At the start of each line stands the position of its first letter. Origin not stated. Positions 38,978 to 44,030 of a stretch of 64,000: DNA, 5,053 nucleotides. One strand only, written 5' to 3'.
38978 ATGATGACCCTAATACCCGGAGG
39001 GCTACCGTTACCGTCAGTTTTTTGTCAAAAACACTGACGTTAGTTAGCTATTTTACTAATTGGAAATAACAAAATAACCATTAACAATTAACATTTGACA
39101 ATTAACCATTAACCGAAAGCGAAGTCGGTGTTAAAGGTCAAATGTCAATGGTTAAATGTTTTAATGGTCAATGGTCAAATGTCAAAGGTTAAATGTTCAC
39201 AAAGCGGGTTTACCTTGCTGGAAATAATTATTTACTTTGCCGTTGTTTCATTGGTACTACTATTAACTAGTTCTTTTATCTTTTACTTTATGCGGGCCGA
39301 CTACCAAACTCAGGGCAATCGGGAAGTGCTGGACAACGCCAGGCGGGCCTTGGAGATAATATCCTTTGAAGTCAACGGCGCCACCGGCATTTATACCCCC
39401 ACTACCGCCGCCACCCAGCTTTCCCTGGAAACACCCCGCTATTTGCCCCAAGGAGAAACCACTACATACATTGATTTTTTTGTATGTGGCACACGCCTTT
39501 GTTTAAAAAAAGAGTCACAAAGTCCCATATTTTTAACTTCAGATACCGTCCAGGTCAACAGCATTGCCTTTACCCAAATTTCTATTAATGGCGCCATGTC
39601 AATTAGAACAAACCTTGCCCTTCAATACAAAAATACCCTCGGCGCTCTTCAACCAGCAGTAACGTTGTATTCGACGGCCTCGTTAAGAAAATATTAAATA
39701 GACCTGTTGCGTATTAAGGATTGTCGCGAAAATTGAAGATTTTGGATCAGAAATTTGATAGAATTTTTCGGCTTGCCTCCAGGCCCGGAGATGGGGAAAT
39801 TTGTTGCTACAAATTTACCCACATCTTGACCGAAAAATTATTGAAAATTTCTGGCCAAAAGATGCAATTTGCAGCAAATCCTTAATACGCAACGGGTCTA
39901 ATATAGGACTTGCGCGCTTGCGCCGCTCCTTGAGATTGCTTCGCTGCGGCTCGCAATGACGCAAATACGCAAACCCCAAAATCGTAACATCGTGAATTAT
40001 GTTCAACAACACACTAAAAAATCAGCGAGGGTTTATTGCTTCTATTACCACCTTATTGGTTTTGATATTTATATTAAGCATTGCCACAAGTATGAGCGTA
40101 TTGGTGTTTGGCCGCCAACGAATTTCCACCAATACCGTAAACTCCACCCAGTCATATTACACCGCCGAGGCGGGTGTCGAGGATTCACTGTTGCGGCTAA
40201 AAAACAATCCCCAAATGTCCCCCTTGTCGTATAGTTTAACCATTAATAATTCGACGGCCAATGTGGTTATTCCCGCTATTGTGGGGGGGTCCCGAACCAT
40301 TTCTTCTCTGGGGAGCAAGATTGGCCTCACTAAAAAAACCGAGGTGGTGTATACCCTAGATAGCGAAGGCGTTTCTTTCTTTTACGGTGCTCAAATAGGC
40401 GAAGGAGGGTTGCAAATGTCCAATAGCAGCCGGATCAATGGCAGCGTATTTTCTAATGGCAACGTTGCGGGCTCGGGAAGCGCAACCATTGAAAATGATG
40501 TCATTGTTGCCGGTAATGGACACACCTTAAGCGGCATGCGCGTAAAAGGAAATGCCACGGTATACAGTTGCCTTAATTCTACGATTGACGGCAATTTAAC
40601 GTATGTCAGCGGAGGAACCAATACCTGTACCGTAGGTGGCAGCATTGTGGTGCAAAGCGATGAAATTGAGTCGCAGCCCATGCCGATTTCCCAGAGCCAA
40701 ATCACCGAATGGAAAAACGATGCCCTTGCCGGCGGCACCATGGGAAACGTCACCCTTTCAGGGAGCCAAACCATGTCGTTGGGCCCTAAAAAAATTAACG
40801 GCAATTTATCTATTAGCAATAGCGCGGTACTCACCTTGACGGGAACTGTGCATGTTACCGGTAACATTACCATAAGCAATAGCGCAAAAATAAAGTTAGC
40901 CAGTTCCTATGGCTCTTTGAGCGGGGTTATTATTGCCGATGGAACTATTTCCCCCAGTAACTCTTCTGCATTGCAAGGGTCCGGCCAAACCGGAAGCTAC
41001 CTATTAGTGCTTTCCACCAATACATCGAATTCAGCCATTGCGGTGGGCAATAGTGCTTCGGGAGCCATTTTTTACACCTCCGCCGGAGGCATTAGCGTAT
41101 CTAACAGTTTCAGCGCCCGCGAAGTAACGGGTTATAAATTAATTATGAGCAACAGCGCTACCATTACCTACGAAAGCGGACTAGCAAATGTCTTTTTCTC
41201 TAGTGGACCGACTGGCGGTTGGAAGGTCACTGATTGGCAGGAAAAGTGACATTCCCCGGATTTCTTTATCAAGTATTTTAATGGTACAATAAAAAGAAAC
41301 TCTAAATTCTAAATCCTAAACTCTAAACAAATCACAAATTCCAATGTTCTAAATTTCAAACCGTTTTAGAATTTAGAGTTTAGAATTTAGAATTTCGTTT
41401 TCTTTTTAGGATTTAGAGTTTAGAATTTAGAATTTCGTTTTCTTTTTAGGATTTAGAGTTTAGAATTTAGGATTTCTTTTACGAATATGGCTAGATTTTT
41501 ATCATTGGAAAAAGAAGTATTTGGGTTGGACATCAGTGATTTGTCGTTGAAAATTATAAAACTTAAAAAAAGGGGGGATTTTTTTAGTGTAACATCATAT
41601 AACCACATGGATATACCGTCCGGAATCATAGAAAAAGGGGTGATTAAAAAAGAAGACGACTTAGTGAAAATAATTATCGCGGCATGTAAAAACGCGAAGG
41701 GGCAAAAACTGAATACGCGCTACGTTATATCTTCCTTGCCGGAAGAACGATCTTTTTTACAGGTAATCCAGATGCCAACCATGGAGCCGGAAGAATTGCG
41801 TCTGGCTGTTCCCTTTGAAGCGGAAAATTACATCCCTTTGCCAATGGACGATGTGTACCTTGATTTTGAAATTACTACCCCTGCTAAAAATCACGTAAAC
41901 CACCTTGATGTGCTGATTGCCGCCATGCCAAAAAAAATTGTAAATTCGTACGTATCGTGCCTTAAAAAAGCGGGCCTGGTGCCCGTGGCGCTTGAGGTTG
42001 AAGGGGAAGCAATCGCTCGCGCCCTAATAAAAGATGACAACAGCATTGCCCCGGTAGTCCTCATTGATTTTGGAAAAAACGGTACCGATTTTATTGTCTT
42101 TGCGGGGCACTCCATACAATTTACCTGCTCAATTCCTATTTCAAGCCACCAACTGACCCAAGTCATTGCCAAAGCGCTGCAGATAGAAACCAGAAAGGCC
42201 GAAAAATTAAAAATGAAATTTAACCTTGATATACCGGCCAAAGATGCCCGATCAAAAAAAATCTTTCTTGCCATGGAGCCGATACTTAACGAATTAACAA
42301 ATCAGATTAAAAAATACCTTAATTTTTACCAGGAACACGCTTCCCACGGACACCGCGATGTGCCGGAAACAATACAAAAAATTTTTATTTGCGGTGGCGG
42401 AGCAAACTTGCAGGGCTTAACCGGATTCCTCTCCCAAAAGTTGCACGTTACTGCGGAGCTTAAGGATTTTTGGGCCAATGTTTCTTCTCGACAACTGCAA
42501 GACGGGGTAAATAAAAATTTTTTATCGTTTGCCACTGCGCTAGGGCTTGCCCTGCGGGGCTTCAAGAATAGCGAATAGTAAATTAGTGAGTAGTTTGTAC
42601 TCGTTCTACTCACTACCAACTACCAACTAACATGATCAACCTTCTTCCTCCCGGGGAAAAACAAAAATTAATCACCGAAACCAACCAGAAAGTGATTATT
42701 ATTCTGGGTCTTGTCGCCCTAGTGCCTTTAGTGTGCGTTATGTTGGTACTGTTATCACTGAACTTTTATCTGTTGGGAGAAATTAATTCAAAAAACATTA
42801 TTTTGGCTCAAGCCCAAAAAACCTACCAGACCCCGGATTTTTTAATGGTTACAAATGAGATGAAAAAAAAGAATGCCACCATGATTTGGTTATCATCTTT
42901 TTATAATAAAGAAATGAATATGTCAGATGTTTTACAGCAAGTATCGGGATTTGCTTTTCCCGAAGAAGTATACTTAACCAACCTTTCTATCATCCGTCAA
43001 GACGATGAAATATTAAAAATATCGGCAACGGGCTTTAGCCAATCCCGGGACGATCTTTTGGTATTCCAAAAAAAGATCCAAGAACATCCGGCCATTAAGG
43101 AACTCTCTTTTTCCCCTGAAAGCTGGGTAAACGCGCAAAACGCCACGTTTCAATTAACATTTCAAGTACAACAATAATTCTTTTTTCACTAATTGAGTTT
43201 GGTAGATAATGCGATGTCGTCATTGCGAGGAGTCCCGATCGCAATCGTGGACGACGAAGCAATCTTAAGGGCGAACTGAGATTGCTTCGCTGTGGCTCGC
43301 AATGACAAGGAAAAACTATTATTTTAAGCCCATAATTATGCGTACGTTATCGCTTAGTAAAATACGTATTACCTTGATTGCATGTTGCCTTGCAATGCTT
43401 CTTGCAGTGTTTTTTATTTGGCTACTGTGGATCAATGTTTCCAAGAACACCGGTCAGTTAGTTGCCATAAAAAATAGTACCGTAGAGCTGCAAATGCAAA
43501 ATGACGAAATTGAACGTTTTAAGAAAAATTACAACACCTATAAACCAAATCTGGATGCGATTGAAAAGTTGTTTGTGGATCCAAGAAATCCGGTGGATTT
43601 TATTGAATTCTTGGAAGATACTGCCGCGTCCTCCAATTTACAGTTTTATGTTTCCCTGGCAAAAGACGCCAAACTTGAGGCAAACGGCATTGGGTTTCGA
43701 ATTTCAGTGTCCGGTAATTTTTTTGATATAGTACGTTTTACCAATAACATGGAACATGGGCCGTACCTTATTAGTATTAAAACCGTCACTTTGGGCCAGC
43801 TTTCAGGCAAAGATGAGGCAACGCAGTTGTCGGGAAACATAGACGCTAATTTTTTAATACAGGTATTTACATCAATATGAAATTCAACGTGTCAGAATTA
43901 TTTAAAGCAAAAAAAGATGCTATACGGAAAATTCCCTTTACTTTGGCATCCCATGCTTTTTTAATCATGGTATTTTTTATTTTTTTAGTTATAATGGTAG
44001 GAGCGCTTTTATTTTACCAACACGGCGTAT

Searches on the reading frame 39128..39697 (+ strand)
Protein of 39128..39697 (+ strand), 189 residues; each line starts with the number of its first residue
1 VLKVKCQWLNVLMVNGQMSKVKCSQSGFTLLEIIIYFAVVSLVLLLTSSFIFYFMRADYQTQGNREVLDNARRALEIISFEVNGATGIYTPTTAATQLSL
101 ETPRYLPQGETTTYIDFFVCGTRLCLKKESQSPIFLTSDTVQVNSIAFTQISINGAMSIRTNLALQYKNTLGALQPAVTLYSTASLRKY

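Call 68: search_protein_families(library=pfam, proteins=[window:39128-39697:+], max_evalue=0.001)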
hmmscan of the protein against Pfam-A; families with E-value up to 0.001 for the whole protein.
window:39128-39697:+ (189 aa): 1 family
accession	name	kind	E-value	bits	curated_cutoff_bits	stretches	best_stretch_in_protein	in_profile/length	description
PF07963.17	N_methyl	-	2.7e-05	24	21.2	1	24-46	3-25/27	Prokaryotic N-terminal methylation motif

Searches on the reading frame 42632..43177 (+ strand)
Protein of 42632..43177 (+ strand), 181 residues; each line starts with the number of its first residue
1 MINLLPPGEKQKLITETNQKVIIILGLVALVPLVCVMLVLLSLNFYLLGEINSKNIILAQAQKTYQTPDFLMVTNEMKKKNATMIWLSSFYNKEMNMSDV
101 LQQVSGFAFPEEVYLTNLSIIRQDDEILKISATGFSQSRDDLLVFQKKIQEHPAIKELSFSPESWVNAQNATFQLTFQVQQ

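Call 68: search_protein_families(library=pfam, proteins=[window:42632-43177:+], max_evalue=0.001)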
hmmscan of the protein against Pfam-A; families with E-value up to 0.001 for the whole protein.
window:42632-43177:+ (181 aa): 1 family
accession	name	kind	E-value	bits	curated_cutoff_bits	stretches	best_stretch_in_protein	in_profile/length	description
PF05137.18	PilN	-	8.8e-05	22.9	22.8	1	108-178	9-77/78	Fimbrial assembly protein (PilN)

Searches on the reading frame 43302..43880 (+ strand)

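Call 68: search_protein_families(library=pfam, proteins=[window:43302-43880:+], max_evalue=0.001)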
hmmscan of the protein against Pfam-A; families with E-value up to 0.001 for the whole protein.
window:43302-43880:+ (192 aa): 1 family
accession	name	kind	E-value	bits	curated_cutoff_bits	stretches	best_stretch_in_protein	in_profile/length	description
PF04350.18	PilO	-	0.00016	22.3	22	1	50-182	5-138/145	Pilus assembly protein, PilO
